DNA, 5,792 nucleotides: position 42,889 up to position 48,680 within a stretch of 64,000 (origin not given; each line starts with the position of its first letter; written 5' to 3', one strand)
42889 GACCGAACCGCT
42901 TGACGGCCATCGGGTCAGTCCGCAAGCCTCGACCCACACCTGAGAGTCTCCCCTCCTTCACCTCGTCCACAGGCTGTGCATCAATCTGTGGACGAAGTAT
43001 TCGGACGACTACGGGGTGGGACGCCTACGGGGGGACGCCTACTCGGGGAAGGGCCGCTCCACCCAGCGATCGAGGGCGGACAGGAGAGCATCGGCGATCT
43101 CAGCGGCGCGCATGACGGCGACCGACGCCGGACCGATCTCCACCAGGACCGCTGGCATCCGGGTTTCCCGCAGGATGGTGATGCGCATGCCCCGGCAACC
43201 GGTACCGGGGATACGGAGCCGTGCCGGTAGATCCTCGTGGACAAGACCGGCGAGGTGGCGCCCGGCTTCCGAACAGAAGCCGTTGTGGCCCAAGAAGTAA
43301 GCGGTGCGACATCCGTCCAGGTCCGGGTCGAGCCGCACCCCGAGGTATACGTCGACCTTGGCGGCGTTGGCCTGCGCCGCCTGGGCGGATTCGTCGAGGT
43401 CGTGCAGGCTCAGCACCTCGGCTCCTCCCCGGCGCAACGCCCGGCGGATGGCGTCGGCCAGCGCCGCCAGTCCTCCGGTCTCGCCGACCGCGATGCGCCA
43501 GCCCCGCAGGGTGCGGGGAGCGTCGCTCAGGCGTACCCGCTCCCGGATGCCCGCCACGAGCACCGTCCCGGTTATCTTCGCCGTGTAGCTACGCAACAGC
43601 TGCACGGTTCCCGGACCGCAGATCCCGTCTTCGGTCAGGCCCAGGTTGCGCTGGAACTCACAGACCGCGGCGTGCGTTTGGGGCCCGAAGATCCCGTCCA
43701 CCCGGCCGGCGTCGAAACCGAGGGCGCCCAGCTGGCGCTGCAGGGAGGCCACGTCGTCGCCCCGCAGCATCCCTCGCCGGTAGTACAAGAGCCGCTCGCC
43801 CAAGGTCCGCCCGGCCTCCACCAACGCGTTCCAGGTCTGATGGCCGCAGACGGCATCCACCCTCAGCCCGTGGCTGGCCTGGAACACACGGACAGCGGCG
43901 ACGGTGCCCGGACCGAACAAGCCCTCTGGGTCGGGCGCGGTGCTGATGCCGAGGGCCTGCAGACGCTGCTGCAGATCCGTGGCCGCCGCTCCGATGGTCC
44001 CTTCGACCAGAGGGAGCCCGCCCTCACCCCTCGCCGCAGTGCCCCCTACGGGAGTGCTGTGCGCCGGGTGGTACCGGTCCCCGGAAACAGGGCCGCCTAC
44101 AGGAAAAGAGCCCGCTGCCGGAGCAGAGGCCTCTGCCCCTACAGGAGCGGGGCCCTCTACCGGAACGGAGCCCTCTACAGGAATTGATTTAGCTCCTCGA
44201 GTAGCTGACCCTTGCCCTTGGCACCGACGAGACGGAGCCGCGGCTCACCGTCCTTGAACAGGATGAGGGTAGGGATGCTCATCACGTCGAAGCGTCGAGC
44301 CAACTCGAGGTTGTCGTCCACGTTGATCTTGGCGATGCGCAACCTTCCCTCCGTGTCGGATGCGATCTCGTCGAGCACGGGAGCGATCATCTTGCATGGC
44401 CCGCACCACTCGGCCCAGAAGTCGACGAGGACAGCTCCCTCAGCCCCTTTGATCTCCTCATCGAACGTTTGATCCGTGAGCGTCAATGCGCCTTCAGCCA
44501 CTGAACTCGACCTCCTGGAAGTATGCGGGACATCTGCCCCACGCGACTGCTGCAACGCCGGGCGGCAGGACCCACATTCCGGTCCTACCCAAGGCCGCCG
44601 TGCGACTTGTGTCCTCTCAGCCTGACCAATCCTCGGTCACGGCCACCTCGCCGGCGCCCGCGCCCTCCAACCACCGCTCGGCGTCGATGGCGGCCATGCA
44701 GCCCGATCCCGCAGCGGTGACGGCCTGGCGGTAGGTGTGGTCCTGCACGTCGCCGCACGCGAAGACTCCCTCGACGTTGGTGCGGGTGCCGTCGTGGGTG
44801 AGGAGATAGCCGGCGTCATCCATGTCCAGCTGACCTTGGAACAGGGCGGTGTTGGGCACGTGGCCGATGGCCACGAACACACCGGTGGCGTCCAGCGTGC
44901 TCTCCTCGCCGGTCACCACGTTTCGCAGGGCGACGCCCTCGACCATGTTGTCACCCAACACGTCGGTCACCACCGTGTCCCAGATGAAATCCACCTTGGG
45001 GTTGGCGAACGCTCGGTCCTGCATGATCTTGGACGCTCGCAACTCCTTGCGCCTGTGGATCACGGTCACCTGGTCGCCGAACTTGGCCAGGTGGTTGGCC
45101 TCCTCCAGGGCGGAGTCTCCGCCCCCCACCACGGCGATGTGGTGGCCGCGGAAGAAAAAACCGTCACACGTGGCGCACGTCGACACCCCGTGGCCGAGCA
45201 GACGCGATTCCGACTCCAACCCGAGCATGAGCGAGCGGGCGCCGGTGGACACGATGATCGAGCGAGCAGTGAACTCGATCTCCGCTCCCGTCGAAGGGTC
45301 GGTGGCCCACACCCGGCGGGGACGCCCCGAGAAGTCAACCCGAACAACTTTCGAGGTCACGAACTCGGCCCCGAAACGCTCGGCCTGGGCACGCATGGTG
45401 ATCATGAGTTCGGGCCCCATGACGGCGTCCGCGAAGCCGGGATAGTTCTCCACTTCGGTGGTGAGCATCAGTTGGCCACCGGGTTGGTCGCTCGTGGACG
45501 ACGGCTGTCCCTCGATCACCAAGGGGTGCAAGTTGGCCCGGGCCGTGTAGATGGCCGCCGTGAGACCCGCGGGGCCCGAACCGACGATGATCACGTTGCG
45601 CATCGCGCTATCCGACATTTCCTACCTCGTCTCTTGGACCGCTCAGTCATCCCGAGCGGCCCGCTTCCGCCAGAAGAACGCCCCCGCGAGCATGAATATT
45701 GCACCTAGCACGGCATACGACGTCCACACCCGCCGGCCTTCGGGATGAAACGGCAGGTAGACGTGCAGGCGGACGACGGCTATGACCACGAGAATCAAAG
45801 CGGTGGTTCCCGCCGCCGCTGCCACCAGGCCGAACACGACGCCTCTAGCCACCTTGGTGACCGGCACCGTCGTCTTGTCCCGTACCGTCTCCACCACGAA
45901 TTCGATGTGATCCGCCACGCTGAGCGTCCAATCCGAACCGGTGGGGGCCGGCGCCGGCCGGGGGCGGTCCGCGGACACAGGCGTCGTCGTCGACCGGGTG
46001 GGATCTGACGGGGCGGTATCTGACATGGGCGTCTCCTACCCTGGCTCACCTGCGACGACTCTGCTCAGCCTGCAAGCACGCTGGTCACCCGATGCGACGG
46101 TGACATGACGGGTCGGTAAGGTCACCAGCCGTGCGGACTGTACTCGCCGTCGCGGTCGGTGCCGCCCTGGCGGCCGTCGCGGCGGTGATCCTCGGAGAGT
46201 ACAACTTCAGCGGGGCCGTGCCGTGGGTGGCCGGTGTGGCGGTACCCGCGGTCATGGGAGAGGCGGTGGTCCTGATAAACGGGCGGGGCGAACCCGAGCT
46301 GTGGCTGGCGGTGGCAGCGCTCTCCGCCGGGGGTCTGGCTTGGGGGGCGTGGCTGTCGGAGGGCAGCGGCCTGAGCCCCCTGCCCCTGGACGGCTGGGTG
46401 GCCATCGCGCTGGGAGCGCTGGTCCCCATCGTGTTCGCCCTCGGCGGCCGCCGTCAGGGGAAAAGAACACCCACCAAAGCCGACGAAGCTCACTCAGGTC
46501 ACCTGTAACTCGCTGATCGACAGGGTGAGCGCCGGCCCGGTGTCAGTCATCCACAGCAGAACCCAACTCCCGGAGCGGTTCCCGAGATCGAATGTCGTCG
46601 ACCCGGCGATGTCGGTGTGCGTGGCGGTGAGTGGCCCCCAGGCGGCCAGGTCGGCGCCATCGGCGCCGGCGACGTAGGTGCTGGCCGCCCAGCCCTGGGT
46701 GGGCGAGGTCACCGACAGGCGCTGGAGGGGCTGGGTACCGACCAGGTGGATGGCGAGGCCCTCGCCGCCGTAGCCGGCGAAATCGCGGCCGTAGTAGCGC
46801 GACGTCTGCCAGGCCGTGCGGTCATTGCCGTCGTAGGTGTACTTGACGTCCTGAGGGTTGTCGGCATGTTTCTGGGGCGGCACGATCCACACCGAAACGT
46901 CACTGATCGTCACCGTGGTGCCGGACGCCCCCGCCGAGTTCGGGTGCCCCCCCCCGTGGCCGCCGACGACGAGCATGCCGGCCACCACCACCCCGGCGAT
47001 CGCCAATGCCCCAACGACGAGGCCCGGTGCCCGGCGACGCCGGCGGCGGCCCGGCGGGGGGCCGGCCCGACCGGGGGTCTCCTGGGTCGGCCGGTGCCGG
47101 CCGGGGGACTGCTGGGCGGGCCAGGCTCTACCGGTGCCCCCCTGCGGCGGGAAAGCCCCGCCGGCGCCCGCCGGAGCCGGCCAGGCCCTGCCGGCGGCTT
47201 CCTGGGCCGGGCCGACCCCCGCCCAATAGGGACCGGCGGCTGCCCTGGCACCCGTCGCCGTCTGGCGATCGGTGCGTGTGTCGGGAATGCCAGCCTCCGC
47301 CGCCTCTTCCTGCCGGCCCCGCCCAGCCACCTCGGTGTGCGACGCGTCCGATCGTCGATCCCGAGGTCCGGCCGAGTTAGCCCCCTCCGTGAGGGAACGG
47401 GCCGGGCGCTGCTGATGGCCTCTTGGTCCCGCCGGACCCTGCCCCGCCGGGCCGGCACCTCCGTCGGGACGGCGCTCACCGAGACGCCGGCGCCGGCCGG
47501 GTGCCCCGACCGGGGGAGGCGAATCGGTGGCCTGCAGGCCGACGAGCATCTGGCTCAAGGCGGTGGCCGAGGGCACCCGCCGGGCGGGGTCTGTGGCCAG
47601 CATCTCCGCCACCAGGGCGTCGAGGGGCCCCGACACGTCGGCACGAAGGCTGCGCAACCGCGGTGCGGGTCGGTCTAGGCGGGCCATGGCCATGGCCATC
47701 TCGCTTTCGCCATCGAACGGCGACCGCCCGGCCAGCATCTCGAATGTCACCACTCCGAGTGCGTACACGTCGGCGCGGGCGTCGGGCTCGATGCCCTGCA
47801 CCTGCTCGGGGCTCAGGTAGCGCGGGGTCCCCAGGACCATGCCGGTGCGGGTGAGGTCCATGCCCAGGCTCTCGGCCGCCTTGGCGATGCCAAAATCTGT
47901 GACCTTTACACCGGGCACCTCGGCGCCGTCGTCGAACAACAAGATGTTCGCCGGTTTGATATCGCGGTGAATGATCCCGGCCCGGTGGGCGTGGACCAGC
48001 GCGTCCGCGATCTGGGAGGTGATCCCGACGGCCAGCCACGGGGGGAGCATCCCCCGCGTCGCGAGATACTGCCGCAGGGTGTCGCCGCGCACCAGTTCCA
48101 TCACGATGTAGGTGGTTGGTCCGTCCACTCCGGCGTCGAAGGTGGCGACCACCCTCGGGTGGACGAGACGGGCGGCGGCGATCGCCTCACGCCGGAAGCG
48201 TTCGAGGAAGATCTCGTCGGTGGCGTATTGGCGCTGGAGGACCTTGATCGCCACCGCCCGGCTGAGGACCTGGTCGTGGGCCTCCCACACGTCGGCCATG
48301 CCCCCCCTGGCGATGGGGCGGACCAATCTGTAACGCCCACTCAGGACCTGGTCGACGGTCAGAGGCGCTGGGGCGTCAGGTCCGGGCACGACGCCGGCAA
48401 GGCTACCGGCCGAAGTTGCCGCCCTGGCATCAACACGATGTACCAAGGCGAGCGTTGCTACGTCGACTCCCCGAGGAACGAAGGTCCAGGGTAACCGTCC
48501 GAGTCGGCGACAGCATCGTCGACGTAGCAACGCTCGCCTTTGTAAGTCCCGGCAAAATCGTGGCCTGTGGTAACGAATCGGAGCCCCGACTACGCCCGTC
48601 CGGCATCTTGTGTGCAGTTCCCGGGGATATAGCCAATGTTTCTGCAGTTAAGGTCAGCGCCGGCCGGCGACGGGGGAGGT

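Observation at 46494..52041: MviN/MurJ locus with a separate, catalytically intact kinase carrying an extracellular carbohydrate-binding-like domain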

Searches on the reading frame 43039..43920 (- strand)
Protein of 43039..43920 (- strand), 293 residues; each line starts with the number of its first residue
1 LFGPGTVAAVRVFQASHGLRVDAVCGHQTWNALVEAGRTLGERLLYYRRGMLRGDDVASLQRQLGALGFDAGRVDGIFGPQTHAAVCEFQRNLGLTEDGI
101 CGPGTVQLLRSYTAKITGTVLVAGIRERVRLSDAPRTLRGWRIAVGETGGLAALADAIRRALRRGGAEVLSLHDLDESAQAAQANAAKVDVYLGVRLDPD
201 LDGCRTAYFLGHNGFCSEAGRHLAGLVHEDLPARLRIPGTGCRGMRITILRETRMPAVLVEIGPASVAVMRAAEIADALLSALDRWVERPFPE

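Call 3: search_protein_families(library=pfam, proteins=[window:43039-43920:-], max_evalue=0.01)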
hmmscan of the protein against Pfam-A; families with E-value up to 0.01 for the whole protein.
window:43039-43920:- (293 aa): 4 families
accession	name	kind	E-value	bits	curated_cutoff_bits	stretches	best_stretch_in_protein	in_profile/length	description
PF01471.23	PG_binding_1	-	8.3e-30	103.2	23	2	53-109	1-57/57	Putative peptidoglycan binding domain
PF09374.15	PG_binding_3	-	8.6e-07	29.5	24.6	1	57-86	3-31/76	Predicted Peptidoglycan domain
PF01520.23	Amidase_3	-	1.3e-06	29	27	1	152-263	27-144/174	N-acetylmuramoyl-L-alanine amidase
PF16572.11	HlyD_D4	-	0.0055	17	26.4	0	144-166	18-40/55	Long alpha hairpin domain of cation efflux system protein, CusB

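Call 37: search_protein_families(library=ncbifam, proteins=[window:43039-43920:-], max_evalue=0.001)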
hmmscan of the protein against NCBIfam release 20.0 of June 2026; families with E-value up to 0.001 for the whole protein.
window:43039-43920:- (293 aa): 7 families
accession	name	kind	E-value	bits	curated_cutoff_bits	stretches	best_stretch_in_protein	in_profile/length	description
TIGR02869.1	spore_SleB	equivalog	1.1e-21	77.7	236.5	2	46-111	6-70/201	spore cortex-lytic enzyme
NF052335.1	PdgHdaseHSB129560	equivalog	6.6e-16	58.5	500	2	47-109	200-261/330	peptidoglycan hydrolase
NF052336.1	PdgHdaseHSB100310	equivalog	2.3e-15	56.8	500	2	54-109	191-246/316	peptidoglycan hydrolase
NF052377.1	lmo1851_S41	exception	9.7e-08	31.1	725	1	54-116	390-453/468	lmo1851 family serine protease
NF004786.0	PRK06132.1-3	equivalog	4.1e-07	29.2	329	1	43-93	211-259/418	hypothetical protein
TIGR03979.1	His_Ser_Rich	equivalog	1.6e-05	25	121.65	1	57-105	134-182/190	His-Xaa-Ser repeat protein HxsA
NF007891.0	PRK10594.1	equivalog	0.00012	21.1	425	0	76-131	316-369/617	L,D-transpeptidase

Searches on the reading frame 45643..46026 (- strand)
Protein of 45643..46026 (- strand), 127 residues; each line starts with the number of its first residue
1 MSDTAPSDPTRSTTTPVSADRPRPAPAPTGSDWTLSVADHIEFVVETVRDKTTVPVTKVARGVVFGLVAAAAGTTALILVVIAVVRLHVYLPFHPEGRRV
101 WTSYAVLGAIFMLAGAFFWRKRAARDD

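Call 3: search_protein_families(library=pfam, proteins=[window:45643-46026:-], max_evalue=0.01)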
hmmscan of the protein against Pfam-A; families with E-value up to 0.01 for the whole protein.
window:45643-46026:- (127 aa): 1 family
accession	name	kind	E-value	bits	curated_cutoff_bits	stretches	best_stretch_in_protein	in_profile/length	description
PF03824.22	NicO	-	0.0033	17.2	27.7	1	38-121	19-103/287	High-affinity nickel-transport protein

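Call 37: search_protein_families(library=ncbifam, proteins=[window:45643-46026:-], max_evalue=0.001)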
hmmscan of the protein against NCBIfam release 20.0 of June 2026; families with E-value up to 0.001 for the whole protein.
window:45643-46026:- (127 aa): 0 families

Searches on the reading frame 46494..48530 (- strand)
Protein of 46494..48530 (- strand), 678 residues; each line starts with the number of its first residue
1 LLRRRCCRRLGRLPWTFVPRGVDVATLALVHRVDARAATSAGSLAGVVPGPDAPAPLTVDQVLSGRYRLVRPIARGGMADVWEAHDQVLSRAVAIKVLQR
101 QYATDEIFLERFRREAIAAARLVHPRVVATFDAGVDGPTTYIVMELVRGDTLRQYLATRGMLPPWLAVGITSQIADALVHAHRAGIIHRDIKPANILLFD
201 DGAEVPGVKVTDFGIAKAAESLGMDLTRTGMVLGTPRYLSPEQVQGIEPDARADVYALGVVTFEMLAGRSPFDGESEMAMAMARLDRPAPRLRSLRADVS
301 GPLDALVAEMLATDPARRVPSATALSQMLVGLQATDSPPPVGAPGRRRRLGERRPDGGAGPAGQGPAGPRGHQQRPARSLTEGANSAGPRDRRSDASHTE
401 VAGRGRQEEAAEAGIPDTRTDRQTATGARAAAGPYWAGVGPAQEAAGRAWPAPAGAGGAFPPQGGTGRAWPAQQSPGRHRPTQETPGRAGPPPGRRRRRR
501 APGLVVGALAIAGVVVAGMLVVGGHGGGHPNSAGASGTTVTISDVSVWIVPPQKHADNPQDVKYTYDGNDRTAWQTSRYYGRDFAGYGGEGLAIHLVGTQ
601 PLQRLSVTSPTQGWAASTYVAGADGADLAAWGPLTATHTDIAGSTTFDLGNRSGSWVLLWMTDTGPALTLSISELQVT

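Call 3: search_protein_families(library=pfam, proteins=[window:46494-48530:-], max_evalue=0.01)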
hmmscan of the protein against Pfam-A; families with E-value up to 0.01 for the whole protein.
window:46494-48530:- (678 aa): 4 families
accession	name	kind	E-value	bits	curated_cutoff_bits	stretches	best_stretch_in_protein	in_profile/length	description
PF00069.31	Pkinase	-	4.7e-46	157.8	31.7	1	67-326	1-259/263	Protein kinase domain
PF07714.23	PK_Tyr_Ser-Thr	-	3.2e-28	99.2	23.1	1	70-318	4-248/258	Protein tyrosine and serine/threonine kinase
PF06293.20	Kdo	-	0.0056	16.6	21.3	1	108-213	64-166/207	Lipopolysaccharide kinase (Kdo/WaaP) family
PF03109.22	ABC1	-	0.0093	15.6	22.9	0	139-218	142-216/244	ABC1 atypical kinase-like domain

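Call 4: search_solved_structures(query=window:46494-48530:-, max_evalue=0.001, show_alignments=1)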
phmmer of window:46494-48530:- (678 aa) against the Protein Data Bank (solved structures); distinct sequences matched with E-value up to 0.001: 2568 (the best 60 are shown).
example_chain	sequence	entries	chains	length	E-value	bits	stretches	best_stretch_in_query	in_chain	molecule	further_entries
1mru_A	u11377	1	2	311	2.5e-57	197.9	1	57-338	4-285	Probable serine/threonine-protein kinase pknB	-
6b2q_A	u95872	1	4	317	4e-57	197.2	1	46-341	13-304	Serine/threonine-protein kinase PknA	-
1o6y_A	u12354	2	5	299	4.9e-57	196.9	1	56-329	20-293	SERINE/THREONINE-PROTEIN KINASE PKNB | Probable serine/threonine-protein kinase pknB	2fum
5u94_A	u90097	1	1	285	5.6e-57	196.7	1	57-329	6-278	Serine/threonine-protein kinase PknB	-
9tmq_A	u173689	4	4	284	5.8e-57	196.7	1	60-339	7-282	Serine/threonine-protein kinase PknA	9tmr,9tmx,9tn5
4ow8_A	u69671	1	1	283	5.8e-57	196.7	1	60-339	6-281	Serine/threonine-protein kinase PknA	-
6b2p_A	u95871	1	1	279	1.2e-56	195.7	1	58-329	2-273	Serine/threonine-protein kinase PknB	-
3f69_A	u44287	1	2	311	1.2e-56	195.6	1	57-338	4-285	Serine/threonine-protein kinase pknB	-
3orm_A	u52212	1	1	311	2.8e-56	194.4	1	57-338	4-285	Serine/threonine protein kinase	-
3ori_A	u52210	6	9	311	3.1e-56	194.3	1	57-338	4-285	Serine/threonine protein kinase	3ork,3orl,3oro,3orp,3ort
4x3f_A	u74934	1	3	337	6.8e-56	193.1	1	60-380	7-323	Serine/threonine-protein kinase PknA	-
6i2p_A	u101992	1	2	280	8.8e-56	192.8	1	58-329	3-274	Serine/threonine-protein kinase PknB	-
3f61_A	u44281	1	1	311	9.4e-56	192.7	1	57-338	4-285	Serine/threonine-protein kinase pknB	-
9ruk_A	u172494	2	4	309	3.3e-53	184.3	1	58-331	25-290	Serine/threonine-protein kinase StkP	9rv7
9ruj_A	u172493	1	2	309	4e-53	184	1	58-331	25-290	Serine/threonine-protein kinase StkP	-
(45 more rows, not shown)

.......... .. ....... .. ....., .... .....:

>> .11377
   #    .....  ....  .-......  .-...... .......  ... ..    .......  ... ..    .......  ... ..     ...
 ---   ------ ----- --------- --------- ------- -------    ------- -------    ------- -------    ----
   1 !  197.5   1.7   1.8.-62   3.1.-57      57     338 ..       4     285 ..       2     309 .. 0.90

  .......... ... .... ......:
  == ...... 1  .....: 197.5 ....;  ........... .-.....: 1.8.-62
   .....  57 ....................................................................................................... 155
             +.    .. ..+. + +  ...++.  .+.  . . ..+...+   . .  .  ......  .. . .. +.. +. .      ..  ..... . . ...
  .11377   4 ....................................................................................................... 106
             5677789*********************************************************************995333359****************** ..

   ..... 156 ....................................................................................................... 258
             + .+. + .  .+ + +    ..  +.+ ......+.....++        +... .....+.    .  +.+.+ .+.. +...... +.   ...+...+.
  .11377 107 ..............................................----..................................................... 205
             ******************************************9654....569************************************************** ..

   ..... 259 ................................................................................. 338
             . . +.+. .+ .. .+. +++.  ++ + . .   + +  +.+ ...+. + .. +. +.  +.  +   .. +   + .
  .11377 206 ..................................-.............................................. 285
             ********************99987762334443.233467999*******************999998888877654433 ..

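Call 37: search_protein_families(library=ncbifam, proteins=[window:46494-48530:-], max_evalue=0.001)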
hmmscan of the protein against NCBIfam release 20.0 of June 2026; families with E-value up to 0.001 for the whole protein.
window:46494-48530:- (678 aa): 17 families
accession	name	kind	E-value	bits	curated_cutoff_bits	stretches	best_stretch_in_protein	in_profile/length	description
NF033483.0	PknB_PASTA_kin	equivalog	9.4e-103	345.1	450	1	60-331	2-267/563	Stk1 family PASTA domain-containing Ser/Thr kinase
NF052427.1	StpK7MSMEG_1200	equivalog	1.8e-57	195.2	900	1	64-328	6-264/601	serine/threonine protein kinase StpK7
TIGR03903.1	TOMM_kin_cyc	equivalog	1.3e-49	169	705.75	1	91-329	4-244/1267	TOMM system kinase/cyclase fusion protein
NF047741.1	antiphage_MADS6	equivalog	3e-42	145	460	2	168-336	302-464/612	methylation-associated defense system protein kinase MAD6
NF009651.0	PRK13184.1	equivalog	7.4e-37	126.8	839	1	65-328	2-286/932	serine/threonine-protein kinase PknD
NF038150.1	lanthi_synth_IV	equivalog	8.9e-28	97.1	650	1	58-343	182-460/851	class IV lanthionine synthetase LanL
NF053615.1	SerThrKinAfsKStmc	equivalog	2.2e-23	82.8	1300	1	72-495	20-437/809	protein serine/threonine kinase AfsK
NF033442.0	BREX_PglW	equivalog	8.2e-22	76.8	990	2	57-219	504-663/1391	BREX system serine/threonine kinase PglW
NF043056.1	T4SS_LegK1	equivalog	1.1e-11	44.1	550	1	129-261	143-279/516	Dot/Icm T4SS effector kinase LegK1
NF038151.1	lanthi_synth_III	equivalog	3.8e-10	38.8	575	1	110-270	268-427/833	class III lanthionine synthetase LanKC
TIGR03724.2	arch_bud32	equivalog_domain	2.9e-08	33.4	125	1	106-221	34-139/193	KEOPS complex kinase/ATPase Bud32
NF058632.1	SerThrKinPrkT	equivalog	7e-08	31.8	280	1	66-204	22-156/322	serine/threonine protein kinase PrkT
NF007174.0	PRK09605.1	equivalog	1.1e-06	27.4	447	1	75-226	343-486/535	bifunctional N(6)-L-threonylcarbamoyladenine synthase/serine/threonine protein kinase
NF011464.0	PRK14879.1-7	equivalog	3.8e-06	26.8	246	1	93-222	29-155/221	Kae1-associated kinase Bud32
NF011463.0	PRK14879.1-4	equivalog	4e-06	26.4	188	1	105-219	58-163/237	Kae1-associated kinase Bud32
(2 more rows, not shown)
